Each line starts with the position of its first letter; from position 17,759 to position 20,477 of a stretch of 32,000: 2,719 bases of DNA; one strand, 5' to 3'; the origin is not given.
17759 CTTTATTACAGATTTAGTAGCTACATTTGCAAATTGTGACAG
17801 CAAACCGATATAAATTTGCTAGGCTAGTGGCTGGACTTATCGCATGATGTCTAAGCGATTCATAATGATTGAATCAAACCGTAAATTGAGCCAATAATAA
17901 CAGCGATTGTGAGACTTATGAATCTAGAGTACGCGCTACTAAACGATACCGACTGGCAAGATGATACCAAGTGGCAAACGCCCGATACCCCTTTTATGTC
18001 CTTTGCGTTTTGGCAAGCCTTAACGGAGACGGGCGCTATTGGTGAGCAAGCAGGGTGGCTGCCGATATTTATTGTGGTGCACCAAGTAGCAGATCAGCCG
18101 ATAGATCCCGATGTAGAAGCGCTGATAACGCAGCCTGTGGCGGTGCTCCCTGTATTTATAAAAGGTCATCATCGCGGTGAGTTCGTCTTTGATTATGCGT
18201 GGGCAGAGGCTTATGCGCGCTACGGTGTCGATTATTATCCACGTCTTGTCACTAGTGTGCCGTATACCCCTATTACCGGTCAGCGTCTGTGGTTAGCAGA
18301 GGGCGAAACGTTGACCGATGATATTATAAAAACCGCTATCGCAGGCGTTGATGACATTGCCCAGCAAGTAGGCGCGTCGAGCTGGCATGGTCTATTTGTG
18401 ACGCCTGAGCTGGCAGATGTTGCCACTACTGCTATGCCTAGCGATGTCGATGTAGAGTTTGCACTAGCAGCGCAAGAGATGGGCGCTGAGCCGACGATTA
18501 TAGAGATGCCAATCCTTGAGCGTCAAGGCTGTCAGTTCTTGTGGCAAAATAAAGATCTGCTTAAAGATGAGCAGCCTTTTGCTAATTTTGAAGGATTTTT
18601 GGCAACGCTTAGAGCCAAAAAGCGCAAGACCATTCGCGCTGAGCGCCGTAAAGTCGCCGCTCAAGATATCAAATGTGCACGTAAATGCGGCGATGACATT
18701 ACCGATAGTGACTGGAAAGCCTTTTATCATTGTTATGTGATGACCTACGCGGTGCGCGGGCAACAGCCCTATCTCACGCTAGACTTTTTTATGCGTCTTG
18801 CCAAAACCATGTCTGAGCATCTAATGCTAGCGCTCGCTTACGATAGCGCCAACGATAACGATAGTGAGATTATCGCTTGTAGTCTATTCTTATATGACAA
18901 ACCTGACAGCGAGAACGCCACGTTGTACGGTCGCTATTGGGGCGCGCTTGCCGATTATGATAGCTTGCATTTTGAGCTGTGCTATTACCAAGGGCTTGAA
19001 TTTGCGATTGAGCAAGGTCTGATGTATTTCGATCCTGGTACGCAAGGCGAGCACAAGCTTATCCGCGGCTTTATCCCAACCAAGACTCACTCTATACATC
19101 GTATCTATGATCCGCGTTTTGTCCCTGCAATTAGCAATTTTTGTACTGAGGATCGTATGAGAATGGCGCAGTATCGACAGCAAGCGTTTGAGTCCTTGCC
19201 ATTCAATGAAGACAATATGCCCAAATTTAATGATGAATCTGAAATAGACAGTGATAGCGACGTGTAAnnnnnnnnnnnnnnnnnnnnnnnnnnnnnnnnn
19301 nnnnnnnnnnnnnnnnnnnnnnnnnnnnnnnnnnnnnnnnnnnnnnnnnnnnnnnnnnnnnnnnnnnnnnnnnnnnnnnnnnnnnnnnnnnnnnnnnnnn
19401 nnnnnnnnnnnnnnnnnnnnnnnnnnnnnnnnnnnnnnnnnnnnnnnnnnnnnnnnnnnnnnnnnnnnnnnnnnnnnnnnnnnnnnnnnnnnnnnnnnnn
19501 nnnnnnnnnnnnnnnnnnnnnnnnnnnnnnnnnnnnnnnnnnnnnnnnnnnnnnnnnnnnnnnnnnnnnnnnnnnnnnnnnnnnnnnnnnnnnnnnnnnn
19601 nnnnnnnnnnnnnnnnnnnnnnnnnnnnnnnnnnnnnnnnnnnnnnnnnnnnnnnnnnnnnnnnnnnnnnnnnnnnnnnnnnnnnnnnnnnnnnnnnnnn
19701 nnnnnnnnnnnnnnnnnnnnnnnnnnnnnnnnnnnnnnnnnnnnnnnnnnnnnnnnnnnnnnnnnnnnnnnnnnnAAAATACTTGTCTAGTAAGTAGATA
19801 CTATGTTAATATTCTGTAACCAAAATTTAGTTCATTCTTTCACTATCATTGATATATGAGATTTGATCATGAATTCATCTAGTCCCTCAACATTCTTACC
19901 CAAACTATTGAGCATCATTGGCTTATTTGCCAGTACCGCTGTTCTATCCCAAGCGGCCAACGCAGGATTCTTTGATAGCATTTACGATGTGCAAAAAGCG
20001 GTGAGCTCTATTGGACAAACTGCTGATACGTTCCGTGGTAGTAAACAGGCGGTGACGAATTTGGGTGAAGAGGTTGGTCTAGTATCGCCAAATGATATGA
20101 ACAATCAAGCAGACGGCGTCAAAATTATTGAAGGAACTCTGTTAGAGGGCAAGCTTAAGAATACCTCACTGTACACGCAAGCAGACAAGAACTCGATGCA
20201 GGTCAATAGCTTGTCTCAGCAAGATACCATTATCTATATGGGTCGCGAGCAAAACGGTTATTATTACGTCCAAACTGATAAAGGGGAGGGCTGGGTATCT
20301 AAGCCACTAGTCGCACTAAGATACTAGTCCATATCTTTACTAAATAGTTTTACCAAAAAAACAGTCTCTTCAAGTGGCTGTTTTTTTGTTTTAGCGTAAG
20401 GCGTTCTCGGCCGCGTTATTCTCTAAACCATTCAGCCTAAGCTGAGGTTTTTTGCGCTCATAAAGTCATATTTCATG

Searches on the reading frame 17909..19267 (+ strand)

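Call 38: search_protein_families(library=pfam, proteins=[window:17909-19267:+], max_evalue=0.001)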
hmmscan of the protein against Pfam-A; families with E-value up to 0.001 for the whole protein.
window:17909-19267:+ (452 aa): 2 families
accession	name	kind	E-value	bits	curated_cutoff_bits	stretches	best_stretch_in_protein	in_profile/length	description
PF04339.18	FemAB_like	-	2.7e-112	376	27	1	14-433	8-368/369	Peptidogalycan biosysnthesis/recognition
PF13480.13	Acetyltransf_6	-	9.3e-07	29.5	22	1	236-381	1-139/143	Acetyltransferase (GNAT) domain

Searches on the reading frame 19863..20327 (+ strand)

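Call 38: search_protein_families(library=pfam, proteins=[window:19863-20327:+], max_evalue=0.001)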
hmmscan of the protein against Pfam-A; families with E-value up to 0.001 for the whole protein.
window:19863-20327:+ (154 aa): 1 family
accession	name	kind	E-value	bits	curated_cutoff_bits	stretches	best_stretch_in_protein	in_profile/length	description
PF08239.17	SH3_3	-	9.7e-06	26.1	27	1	100-149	2-52/54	Bacterial SH3 domain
